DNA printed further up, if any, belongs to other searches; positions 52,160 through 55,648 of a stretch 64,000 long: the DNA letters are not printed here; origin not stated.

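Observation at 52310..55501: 1063-aa fusion of an O-antigen ligase/polymerase-like (Wzy_C) domain with a GT-C-like domain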

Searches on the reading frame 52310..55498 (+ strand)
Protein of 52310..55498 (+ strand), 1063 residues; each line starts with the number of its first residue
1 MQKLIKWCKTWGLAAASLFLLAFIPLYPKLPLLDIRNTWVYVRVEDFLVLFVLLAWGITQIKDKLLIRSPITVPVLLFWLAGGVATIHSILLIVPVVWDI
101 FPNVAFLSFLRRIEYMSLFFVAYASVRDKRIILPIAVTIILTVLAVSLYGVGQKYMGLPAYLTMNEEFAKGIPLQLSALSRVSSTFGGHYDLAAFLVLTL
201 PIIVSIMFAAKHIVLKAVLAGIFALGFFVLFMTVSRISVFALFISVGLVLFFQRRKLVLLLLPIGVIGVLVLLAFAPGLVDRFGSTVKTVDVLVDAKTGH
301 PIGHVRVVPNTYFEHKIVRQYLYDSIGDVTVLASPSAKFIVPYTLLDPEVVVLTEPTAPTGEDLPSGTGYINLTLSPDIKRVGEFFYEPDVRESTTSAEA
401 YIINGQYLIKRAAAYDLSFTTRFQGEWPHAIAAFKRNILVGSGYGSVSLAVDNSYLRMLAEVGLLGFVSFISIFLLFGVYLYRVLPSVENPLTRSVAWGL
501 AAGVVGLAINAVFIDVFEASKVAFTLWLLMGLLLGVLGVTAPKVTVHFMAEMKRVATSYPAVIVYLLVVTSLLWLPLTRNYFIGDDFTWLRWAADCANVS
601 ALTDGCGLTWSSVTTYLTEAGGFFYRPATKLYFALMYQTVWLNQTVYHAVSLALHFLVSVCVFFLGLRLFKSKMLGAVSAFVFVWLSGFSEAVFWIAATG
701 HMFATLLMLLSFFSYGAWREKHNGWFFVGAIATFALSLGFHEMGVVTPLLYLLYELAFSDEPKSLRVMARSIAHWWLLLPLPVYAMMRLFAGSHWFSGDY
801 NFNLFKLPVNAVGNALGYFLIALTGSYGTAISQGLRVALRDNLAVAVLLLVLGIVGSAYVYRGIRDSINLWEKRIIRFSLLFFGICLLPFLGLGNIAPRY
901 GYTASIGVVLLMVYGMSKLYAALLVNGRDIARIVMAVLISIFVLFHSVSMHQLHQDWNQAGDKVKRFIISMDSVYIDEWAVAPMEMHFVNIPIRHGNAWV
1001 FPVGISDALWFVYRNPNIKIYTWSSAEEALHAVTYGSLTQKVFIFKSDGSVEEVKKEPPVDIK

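Call 3: search_protein_families(library=pfam, proteins=[window:52310-55498:+], max_evalue=0.1)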
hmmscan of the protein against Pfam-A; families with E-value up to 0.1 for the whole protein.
window:52310-55498:+ (1063 aa): 1 family
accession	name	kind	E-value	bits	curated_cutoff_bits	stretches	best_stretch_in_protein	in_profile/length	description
PF04932.20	Wzy_C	-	0.019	15.2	31.7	1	407-471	64-149/149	O-Antigen ligase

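Call 4: search_protein_families(library=ncbifam, proteins=[window:52310-55498:+], max_evalue=0.1)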
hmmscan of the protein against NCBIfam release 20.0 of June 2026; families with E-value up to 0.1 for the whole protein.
window:52310-55498:+ (1063 aa): 0 families

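Call 6: find_homologous_proteins(query=window:52310-55498:+)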
Query window:52310-55498:+ (1063 aa): 1379 proteins with E <= 0.001 among 8000 candidates; the best 120 are listed.
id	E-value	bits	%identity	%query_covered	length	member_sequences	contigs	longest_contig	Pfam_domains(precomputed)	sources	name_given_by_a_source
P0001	0.0e+0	2344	99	100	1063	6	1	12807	-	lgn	-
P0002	0.0e+0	2075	87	100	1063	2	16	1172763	-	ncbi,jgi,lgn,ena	jgi:hypothetical protein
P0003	0.0e+0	1409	60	100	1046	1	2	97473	-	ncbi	-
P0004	0.0e+0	1407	59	100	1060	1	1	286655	-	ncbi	-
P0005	0.0e+0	1402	59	100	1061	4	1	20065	-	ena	-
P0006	0.0e+0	1398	60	100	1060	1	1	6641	-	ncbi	-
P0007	0.0e+0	1393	60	100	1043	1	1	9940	-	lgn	-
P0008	0.0e+0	1361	58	100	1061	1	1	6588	-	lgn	-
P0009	0.0e+0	1349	57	99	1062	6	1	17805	-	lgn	-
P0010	0.0e+0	1343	57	100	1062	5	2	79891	-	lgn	-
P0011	0.0e+0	1342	57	100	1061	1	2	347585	-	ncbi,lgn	-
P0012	0.0e+0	1340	56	99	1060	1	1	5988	-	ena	-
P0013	0.0e+0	1333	56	100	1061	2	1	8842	-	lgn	-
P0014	0.0e+0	1320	56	100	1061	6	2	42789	-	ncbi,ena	-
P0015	0.0e+0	1318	57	100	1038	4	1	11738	-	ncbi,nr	ncbi:MAG TPA: hypothetical protein VJB96_01755 [Patescibacteria group bacterium]|nr:hypothetical pro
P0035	0.0e+0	1254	54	100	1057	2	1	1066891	-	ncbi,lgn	-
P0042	0.0e+0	1237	54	100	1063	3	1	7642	-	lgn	-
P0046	0.0e+0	1231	53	99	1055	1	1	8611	PF04932.21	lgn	-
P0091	0.0e+0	1159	51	99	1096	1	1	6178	-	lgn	-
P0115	0.0e+0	1146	52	99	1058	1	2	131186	PF04932.21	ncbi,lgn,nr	ncbi:O-antigen ligase family protein [Patescibacteria group bacterium]|nr:O-antigen ligase family pr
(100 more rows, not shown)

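Call 8: search_solved_structures(query=A1, max_evalue=10, show_alignments=3)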
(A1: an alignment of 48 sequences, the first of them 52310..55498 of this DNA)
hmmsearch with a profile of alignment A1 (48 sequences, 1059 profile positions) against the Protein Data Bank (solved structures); distinct sequences matched with E-value up to 10: 1.
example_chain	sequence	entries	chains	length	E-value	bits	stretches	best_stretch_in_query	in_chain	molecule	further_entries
4lba_A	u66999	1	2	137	1.7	9.8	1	951-1002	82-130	conjugative transposon lipoprotein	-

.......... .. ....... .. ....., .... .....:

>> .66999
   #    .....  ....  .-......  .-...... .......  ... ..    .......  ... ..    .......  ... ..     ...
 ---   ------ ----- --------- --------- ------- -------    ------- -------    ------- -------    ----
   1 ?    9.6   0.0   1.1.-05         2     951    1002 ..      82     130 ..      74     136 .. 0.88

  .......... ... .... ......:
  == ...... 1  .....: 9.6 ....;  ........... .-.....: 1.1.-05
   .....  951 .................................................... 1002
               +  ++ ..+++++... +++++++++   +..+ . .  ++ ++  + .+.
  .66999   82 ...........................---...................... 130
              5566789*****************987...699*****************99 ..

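Call 17: find_encoding_contigs(protein=P0035, flank=8000, max_places=2)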
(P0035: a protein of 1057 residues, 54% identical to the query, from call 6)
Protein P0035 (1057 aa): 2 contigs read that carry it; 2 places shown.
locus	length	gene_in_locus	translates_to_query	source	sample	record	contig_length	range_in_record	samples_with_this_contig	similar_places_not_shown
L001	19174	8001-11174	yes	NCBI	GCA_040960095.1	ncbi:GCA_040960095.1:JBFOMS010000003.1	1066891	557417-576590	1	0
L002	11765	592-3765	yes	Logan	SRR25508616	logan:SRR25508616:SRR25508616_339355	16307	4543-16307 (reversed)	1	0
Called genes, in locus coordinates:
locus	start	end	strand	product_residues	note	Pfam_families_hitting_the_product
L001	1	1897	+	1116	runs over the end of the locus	-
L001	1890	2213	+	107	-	-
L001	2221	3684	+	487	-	-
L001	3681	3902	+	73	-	-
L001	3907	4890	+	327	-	PF01073:3Beta_HSD, PF01370:Epimerase, PF02719:Polysacc_synt_2, PF04321:RmlD_sub_bind, PF07993:NAD_binding_4 (faint), PF13460:NAD_binding_10 (weak), PF16363:GDP_Man_Dehyd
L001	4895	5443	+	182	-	PF13439:Glyco_transf_4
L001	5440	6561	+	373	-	PF20706:GT4-conflict, PF00534:Glycos_transf_1, PF13692:Glyco_trans_1_4, PF13524:Glyco_trans_1_2 (weak)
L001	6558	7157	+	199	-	PF00132:Hexapep, PF14602:Hexapep_2 (weak)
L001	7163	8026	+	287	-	PF00535:Glycos_transf_2, PF10111:Glyco_tranf_2_2 (faint), PF13641:Glyco_tranf_2_3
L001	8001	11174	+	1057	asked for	-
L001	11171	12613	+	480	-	PF02366:PMT (weak), PF13231:PMT_2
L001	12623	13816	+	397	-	PF13439:Glyco_transf_4, PF13579:Glyco_trans_4_4 (weak), PF00534:Glycos_transf_1, PF13692:Glyco_trans_1_4, PF13524:Glyco_trans_1_2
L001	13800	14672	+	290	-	PF00535:Glycos_transf_2, PF10111:Glyco_tranf_2_2 (weak), PF13641:Glyco_tranf_2_3, PF13632:Glyco_trans_2_3 (weak)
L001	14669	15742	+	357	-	PF13439:Glyco_transf_4, PF20706:GT4-conflict, PF00534:Glycos_transf_1, PF13692:Glyco_trans_1_4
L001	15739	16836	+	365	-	PF13439:Glyco_transf_4 (weak), PF20706:GT4-conflict, PF00534:Glycos_transf_1, PF13692:Glyco_trans_1_4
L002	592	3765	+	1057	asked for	-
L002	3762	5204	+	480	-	PF02366:PMT (weak), PF13231:PMT_2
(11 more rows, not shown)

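Call 18: find_encoding_contigs(protein=P0011, flank=8000, max_places=2)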
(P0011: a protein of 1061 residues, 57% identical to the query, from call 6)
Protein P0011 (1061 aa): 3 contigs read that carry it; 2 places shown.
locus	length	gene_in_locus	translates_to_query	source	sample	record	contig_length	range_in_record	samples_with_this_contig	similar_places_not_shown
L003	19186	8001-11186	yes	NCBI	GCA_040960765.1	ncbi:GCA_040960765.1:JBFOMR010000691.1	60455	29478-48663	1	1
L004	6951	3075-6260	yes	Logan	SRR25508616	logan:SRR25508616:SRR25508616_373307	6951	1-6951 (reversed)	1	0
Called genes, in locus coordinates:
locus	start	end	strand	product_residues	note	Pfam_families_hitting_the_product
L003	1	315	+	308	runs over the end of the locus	PF00535:Glycos_transf_2, PF13632:Glyco_trans_2_3 (weak)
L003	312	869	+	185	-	PF08241:Methyltransf_11 (weak)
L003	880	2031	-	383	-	PF00534:Glycos_transf_1, PF13692:Glyco_trans_1_4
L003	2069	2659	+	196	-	PF13489:Methyltransf_23, PF13847:Methyltransf_31 (weak), PF08241:Methyltransf_11, PF08242:Methyltransf_12 (weak), PF13649:Methyltransf_25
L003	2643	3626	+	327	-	PF01073:3Beta_HSD, PF01370:Epimerase, PF02719:Polysacc_synt_2 (weak), PF04321:RmlD_sub_bind, PF16363:GDP_Man_Dehyd, PF07993:NAD_binding_4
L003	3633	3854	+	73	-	-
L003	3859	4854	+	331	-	PF01073:3Beta_HSD, PF01370:Epimerase, PF02719:Polysacc_synt_2, PF04321:RmlD_sub_bind, PF16363:GDP_Man_Dehyd, PF07993:NAD_binding_4 (weak)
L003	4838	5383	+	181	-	PF13439:Glyco_transf_4, PF13579:Glyco_trans_4_4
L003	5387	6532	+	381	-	PF20706:GT4-conflict, PF00534:Glycos_transf_1, PF13692:Glyco_trans_1_4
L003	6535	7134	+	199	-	PF14602:Hexapep_2 (faint), PF00132:Hexapep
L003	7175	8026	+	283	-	PF00535:Glycos_transf_2, PF13641:Glyco_tranf_2_3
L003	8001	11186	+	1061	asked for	-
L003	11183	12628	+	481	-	PF02366:PMT, PF13231:PMT_2 (weak)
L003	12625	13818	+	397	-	PF13439:Glyco_transf_4, PF13579:Glyco_trans_4_4 (weak), PF20706:GT4-conflict (faint), PF00534:Glycos_transf_1, PF13692:Glyco_trans_1_4, PF13524:Glyco_trans_1_2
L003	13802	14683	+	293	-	PF00535:Glycos_transf_2, PF13641:Glyco_tranf_2_3, PF10111:Glyco_tranf_2_2 (faint), PF13632:Glyco_trans_2_3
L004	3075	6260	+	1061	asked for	-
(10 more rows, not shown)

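Call 19: predict_structure(alignment_id=A1)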
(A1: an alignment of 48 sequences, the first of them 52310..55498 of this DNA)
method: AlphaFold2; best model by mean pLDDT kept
length: 1063 residues; sequences in the alignment: 48
mean_pLDDT: 78.3   pTM: 0.72
mean pLDDT of the five models: 78.3, 77.1, 76.9, 76.3, 73.5
residues with pLDDT >= 90: 249; 70-90: 561; 50-70: 161; < 50: 92
segments of 3 or more residues with pLDDT < 50: 36-40, 162-183, 276-286, 356-369, 415-424, 446-456, 515-518, 543-548, 599-603
pLDDT, mean of each block of 10 residues (from residue 1): 80 88 78 50 74 83 74 86 83 66 79 84 86 90 88 69 42 38 56 85 89 87 86 69 82 70 61 50 50 79 79 81 62 58 83 57 40 71 81 61 84 53 50 66 50 49 76 82 81 89 83 55 86 83 48 73 91 88 90 64 61 80 77 88 91 95 94 92 80 88 95 94 93 94 92 89 85 90 88 60 72 87 83 79 79 82 82 91 92 81 93 91 84 89 89 90 94 86 91 89 88 87 92 89 93 88 68
secondary structure, 60 per line:
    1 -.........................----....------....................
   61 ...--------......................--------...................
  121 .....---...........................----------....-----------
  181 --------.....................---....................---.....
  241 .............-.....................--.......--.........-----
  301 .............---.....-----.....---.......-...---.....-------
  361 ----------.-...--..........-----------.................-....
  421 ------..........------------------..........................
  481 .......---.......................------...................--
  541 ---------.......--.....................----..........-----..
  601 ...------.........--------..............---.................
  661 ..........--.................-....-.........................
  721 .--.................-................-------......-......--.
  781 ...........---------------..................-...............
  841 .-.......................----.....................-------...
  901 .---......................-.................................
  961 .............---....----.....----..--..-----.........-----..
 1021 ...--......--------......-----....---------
elements in order (helices of 4 or more, strands of 3 or more residues): H2-26 E31-34 E41-43 H44-63 H72-93 H102-125 H129-155 H166-169 H189-209 H213-232 H236-253 H255-275 H278-284 E287-295 E301-309 H310-313 E317-321 H327-331 E338-341 E349-353 E378-387 E399-415 H417-420 H427-436 H455-487 H491-513 H520-538 H550-556 H559-579 H584-593 H599-603 H610-618 H627-640 H644-670 H673-689 H691-694 H696-721 H724-740 H742-757 H765-770 H772-777 H780-791 H807-824 H826-841 H843-865 H870-890 H898-901 H905-926 H928-973 H977-980 E985-989 H1005-1013 E1019-1023 H1026-1031 E1040-1045 E1051-1054

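Call 22: fold_search(model_id=the predicted structure, library=pdb)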
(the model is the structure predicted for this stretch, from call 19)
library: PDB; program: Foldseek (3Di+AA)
matches with E <= 10: 139; with E <= 0.001: 0
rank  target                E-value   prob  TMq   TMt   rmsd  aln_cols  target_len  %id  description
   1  5f15                  1.7e-02  1.00  0.25  0.42  11.2       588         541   10  Crystal Structure of ArnT from Cupriavidus metallidurans bound to Undecaprenyl phosphate (released 2016-02-17)
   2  9n9j_I                3.3e-02  1.00  0.26  0.38  14.9       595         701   10  Structure of a GRP94 folding intermediate engaged with a CCDC134- and FKBP11-bound secretory translocon (released 2025-11-19)
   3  9i5k_A                5.2e-02  1.00  0.22  0.41  13.2       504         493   13  Structure of the Chaetomium thermophilum Pmt4 homodimer (C2 symmetry) (released 2025-12-24)
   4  3rce_A                5.4e-02  1.00  0.24  0.35   9.7       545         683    9  Bacterial oligosaccharyltransferase PglB (released 2011-06-15)
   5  5ogl_A                7.5e-02  0.99  0.24  0.34  10.3       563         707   10  Structure of bacterial oligosaccharyltransferase PglB in complex with an acceptor peptide and an lipid-linked oligosac (released 2017-10-25)
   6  9i5l_A                8.8e-02  1.00  0.16  0.23   6.0       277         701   15  Structure of the Chaetomium thermophilum Pmt4 homodimer (C1 symmetry) (released 2025-12-24)
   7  6gxc_A                1.2e-01  0.99  0.24  0.34  10.2       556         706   10  Bacterial oligosaccharyltransferase PglB in complex with an inhibitory peptide and a reactive lipid-linked oligosaccha (released 2018-11-14)
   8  3waj                  1.3e-01  0.98  0.25  0.32  14.9       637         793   12  Crystal structure of the Archaeoglobus fulgidus oligosaccharyltransferase (O29867_ARCFU) complex with Zn and sulfate (released 2013-10-30)
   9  9e61_A                1.4e-01  0.99  0.16  0.22   7.4       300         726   11  Cryo-EM structure of Saccharomyces cerevisiae Pmt4 apo form (released 2025-10-15)
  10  9e61_B                1.4e-01  0.99  0.16  0.22   7.4       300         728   11  Cryo-EM structure of Saccharomyces cerevisiae Pmt4 apo form (released 2025-10-15)
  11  9e6i_B                1.5e-01  0.99  0.16  0.22   7.4       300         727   11  Cryo-EM structure of Saccharomyces cerevisiae Pmt4-Ccw5 complex (released 2025-10-15)
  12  6s7o_A                1.6e-01  0.99  0.26  0.40  13.1       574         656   11  Cryo-EM structure of human oligosaccharyltransferase complex OST-A (released 2019-12-18)
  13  7bx8_A                2.7e-01  0.80  0.22  0.22  28.9       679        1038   12  Mycobacterium smegmatis arabinosyltransferase complex EmbB2-AcpM2 in symmetric "resting state" (released 2020-05-27)
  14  6x0o                  2.7e-01  0.77  0.18  0.18  23.1       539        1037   12  Single-Particle Cryo-EM Structure of Arabinosyltransferase EmbB from Mycobacterium smegmatis (released 2020-06-10)
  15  7tpg_B                2.8e-01  1.00  0.26  0.60   8.9       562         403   12  Single-Particle Cryo-EM Structure of the WaaL O-antigen ligase in its ligand bound state (released 2022-04-06)
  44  7bvc_B                2.3e+00  0.28  0.20  0.20  25.1       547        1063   14  Cryo-EM structure of Mycobacterium smegmatis arabinosyltransferase EmbA-EmbB-AcpM2 in complex with ethambutol (released 2020-04-29)
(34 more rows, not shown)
